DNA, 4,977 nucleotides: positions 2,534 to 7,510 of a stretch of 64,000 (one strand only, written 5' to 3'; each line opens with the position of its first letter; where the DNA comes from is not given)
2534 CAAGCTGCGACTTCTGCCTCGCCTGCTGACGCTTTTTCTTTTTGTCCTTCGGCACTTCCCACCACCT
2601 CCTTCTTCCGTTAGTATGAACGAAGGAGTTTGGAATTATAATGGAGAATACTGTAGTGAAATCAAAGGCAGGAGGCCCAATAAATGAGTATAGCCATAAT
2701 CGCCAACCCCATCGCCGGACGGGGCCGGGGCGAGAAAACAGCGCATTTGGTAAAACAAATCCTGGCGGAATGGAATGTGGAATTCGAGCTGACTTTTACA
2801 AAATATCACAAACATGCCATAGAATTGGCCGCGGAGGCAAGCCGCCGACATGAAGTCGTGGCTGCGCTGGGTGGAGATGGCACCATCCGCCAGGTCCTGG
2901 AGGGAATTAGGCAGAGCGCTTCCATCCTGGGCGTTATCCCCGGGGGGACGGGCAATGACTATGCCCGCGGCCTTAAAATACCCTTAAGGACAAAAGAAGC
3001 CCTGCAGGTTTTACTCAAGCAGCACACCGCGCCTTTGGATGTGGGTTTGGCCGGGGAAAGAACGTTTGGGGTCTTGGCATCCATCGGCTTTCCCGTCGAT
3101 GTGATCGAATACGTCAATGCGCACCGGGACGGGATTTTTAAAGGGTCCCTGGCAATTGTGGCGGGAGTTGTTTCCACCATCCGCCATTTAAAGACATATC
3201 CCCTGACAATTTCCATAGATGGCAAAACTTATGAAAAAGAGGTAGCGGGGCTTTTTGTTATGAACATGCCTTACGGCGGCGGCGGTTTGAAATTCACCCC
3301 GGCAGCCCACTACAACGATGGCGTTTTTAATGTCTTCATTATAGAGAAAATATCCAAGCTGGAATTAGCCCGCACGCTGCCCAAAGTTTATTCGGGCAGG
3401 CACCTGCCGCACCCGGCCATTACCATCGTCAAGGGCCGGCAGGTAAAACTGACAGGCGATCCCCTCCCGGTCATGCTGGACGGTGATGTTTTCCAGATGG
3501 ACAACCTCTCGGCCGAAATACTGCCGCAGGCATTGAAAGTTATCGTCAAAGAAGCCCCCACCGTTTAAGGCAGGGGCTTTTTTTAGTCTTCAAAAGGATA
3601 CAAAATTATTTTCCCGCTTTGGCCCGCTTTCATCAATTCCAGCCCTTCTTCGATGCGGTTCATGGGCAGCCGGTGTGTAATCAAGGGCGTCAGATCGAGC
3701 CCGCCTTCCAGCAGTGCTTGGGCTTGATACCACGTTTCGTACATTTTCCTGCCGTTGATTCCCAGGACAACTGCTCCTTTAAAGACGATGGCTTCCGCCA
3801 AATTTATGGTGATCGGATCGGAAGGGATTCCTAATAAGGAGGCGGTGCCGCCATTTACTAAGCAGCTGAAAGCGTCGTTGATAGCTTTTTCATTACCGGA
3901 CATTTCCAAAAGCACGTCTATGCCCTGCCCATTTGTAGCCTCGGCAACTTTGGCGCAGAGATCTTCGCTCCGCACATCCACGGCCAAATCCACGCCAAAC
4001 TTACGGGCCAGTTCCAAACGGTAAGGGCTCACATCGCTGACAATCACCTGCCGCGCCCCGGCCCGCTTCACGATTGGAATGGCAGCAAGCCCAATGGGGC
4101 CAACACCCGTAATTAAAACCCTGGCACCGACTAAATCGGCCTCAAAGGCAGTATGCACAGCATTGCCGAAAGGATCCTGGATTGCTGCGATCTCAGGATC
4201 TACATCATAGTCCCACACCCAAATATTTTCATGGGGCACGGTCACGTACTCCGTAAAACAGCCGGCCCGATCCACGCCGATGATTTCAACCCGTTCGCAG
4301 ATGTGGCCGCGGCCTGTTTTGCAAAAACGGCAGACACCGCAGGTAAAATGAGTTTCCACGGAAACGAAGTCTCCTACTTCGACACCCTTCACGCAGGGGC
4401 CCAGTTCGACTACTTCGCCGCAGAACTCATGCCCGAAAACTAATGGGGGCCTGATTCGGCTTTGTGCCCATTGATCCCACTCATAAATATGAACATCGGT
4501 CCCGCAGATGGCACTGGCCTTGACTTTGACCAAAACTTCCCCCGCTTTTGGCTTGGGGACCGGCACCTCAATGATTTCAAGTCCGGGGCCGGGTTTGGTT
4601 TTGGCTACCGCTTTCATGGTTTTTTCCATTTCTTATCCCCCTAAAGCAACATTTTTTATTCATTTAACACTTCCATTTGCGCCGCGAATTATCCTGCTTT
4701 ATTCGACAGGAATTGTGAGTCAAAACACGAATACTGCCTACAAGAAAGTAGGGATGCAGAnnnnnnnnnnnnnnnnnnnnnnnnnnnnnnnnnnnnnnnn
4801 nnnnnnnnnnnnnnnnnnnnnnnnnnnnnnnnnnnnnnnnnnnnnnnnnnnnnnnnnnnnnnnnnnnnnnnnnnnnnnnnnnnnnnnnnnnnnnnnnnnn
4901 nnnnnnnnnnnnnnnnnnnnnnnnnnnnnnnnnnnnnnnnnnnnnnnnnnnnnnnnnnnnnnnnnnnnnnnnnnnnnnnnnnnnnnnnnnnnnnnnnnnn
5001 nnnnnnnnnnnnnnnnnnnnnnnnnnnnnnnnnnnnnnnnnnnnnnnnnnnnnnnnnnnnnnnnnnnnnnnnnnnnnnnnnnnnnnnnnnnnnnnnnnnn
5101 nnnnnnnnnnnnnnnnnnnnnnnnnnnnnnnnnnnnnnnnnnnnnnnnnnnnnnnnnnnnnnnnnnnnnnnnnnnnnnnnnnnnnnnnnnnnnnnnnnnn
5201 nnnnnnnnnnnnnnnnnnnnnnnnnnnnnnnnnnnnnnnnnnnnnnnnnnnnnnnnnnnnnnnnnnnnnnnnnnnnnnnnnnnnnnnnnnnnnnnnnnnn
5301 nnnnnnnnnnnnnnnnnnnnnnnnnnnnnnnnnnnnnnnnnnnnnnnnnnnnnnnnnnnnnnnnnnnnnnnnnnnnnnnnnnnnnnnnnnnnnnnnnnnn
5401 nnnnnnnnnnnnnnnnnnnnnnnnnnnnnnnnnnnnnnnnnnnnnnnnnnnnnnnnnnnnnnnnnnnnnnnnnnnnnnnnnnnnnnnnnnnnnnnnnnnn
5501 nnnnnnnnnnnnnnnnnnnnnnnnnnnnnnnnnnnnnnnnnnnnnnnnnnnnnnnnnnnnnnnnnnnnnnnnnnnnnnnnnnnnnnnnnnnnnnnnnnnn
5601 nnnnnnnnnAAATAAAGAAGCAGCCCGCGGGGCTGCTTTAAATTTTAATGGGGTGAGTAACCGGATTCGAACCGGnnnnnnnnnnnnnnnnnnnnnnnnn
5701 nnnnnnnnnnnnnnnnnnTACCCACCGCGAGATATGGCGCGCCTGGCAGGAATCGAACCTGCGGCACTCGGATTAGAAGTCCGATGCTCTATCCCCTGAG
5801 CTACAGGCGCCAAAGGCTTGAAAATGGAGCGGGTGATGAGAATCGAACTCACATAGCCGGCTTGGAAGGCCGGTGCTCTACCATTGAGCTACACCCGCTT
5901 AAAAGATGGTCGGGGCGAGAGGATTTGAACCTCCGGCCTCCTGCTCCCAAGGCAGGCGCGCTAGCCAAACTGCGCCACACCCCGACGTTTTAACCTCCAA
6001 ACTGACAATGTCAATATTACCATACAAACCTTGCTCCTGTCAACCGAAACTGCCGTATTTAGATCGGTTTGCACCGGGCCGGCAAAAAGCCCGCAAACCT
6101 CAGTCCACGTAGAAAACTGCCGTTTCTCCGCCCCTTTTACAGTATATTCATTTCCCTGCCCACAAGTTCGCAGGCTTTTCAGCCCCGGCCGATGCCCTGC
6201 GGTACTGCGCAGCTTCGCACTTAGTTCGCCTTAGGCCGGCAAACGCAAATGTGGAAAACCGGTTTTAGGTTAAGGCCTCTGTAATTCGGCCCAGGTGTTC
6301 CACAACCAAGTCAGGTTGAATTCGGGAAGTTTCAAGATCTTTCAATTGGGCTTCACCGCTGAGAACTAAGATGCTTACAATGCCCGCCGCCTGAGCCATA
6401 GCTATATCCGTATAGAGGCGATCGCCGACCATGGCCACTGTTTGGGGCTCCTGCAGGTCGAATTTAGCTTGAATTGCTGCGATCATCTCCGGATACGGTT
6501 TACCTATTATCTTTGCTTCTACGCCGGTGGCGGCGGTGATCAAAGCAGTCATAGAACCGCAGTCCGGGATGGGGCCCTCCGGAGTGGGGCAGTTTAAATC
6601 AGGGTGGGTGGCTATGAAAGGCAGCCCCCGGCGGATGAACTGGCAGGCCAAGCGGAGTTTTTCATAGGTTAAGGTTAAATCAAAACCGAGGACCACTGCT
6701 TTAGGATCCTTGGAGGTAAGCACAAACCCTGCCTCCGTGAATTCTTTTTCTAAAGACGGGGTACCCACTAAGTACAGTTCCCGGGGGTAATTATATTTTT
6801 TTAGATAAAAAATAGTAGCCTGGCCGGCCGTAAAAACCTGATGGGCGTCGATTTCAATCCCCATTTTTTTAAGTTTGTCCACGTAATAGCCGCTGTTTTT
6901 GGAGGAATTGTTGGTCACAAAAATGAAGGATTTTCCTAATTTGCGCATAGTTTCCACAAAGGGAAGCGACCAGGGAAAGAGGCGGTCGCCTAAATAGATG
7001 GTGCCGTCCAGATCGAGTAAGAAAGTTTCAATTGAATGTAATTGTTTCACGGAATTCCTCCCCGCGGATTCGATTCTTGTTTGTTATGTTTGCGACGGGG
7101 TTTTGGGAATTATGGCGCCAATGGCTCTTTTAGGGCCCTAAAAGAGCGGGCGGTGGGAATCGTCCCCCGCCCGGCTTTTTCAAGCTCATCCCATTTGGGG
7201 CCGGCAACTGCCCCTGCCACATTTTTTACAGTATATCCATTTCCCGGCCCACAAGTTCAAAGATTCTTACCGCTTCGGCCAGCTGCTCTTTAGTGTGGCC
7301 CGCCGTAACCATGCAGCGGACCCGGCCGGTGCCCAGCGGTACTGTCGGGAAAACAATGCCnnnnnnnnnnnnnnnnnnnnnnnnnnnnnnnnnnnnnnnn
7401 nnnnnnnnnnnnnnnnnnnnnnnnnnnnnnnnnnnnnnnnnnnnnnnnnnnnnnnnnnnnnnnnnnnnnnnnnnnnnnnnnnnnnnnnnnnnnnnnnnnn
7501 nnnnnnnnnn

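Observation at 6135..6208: Decayed duplicate of the kbl 3' terminus marks an insertion scar in the kbl-tdh locus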

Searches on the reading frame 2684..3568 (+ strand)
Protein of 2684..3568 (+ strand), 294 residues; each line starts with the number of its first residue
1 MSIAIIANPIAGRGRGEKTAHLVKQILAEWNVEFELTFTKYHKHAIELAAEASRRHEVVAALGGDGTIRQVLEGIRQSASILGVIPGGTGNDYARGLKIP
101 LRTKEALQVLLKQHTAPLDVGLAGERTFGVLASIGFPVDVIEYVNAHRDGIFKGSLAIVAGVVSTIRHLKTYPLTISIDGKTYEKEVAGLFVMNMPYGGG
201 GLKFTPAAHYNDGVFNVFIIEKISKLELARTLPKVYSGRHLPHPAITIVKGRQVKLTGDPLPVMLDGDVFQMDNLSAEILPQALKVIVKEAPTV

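Call 8: search_protein_families(library=ncbifam, proteins=[window:2684-3568:+])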
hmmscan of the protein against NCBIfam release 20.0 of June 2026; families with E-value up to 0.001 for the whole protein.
window:2684-3568:+ (294 aa): 11 families
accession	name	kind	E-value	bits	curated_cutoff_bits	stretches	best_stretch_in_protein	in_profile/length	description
TIGR00147.1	TIGR00147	subfamily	4.4e-42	144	118.65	1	4-288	5-294/296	YegS/Rv2252/BmrU family lipid kinase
NF009604.0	PRK13057.1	equivalog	2.2e-39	135.2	274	1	15-289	21-295/302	lipid kinase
NF002033.0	PRK00861.1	subfamily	2.8e-37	128.1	293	1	3-291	14-307/328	putative lipid kinase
NF009603.0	PRK13055.1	subfamily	1.8e-36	125.7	342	1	4-289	6-300/335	diacylglycerol kinase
NF009874.0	PRK13337.1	equivalog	2.6e-35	121.8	385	1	5-288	7-293/305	diacylglycerol kinase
NF008882.0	PRK11914.1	equivalog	6.2e-32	111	302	1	3-289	11-303/306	diacylglycerol kinase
NF009602.0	PRK13054.1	equivalog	2.8e-30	105.5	284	1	46-288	46-292/301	lipid kinase YegS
NF009605.0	PRK13059.1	equivalog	2.8e-25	88.9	313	1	39-287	40-290/295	putative lipid kinase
NF009025.0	PRK12361.1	equivalog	1.1e-24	86.6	505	1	4-290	245-541/546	hypothetical protein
TIGR03702.1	lip_kinase_YegS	equivalog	1.9e-24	86.3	387.45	1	47-288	43-288/295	lipid kinase YegS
NF040993.1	MamU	equivalog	9.6e-20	71.1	400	1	1-288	1-294/296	lipid kinase MamU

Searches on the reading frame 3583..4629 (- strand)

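Call 8: search_protein_families(library=ncbifam, proteins=[window:3583-4629:-])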
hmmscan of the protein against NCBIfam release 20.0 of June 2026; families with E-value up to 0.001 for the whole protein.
window:3583-4629:- (348 aa): 24 families
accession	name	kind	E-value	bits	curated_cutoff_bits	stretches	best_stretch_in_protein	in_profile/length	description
NF003808.0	PRK05396.1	equivalog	7.5e-145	482.1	380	1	5-343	1-338/341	L-threonine 3-dehydrogenase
TIGR00692.1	tdh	equivalog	1.9e-140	467.7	458.35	1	7-344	1-339/340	L-threonine 3-dehydrogenase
NF041097.1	keto_inos_dh_IolM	equivalog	3.1e-68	230.2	450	1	14-343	37-387/389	scyllo-inosose 3-dehydrogenase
NF007489.0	PRK10083.1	equivalog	5.2e-47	160.4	376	1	5-337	1-327/339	Zn-dependent oxidoreductase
NF007375.0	PRK09880.1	equivalog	1.1e-44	152.7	469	1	30-333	28-330/344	L-idonate 5-dehydrogenase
TIGR03989.1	Rxyl_3153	subfamily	1.4e-38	133.1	440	2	12-113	9-107/370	NDMA-dependent alcohol dehydrogenase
TIGR03366.1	HpnZ_proposed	hypoth_equivalog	1.9e-37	129.2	328.1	1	25-291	1-278/315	putative phosphonate catabolism associated alcohol dehydrogenase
TIGR03451.1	mycoS_dep_FDH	equivalog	3.7e-37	128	512.9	1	6-337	3-350/358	S-(hydroxymethyl)mycothiol dehydrogenase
NF010344.0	PRK13771.1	subfamily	2.1e-36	125.6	349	1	5-343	1-331/334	putative alcohol dehydrogenase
TIGR02818.1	adh_III_F_hyde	equivalog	1.7e-33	116.2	543.95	2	6-115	3-109/368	S-(hydroxymethyl)glutathione dehydrogenase/class III alcohol dehydrogenase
TIGR03201.1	dearomat_had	equivalog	3.2e-33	115.3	338.65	1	11-336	5-339/349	6-hydroxycyclohex-1-ene-1-carbonyl-CoA dehydrogenase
NF007642.0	PRK10309.1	equivalog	3.5e-32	112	550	1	5-343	1-344/347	galactitol-1-phosphate 5-dehydrogenase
NF006940.0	PRK09422.1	equivalog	3e-31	108.6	344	1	5-336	1-325/338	alcohol dehydrogenase AdhP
NF041172.1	AcrlCoa_red_Thmprot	equivalog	5.4e-29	101.2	500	1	5-343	1-332/334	acryloyl-CoA reductase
NF047908.1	AldhRedAhr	equivalog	5.5e-27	94.5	470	1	4-338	3-327/335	NADPH-dependent aldehyde reductase Ahr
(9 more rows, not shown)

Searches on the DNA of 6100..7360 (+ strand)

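Call 55: search_dna_similar(query=window:6100-7360:+, collection=phages, mode=distant, max_rows=6)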
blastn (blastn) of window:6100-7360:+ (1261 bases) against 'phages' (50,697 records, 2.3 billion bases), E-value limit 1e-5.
Records with a match: 1; places in all: 1; records where one place covers at least 80% of the query: 0.
Best place of each record, by identity: 60-80% 1.
By first word of the organism name: Bacteriophage 1.
By host as written in the record: - 1.
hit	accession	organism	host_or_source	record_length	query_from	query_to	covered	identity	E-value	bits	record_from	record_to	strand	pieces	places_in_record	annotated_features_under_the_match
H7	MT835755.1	Bacteriophage sp.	human fecal samples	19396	458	597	11%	72.1%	2e-11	78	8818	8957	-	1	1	record has no annotation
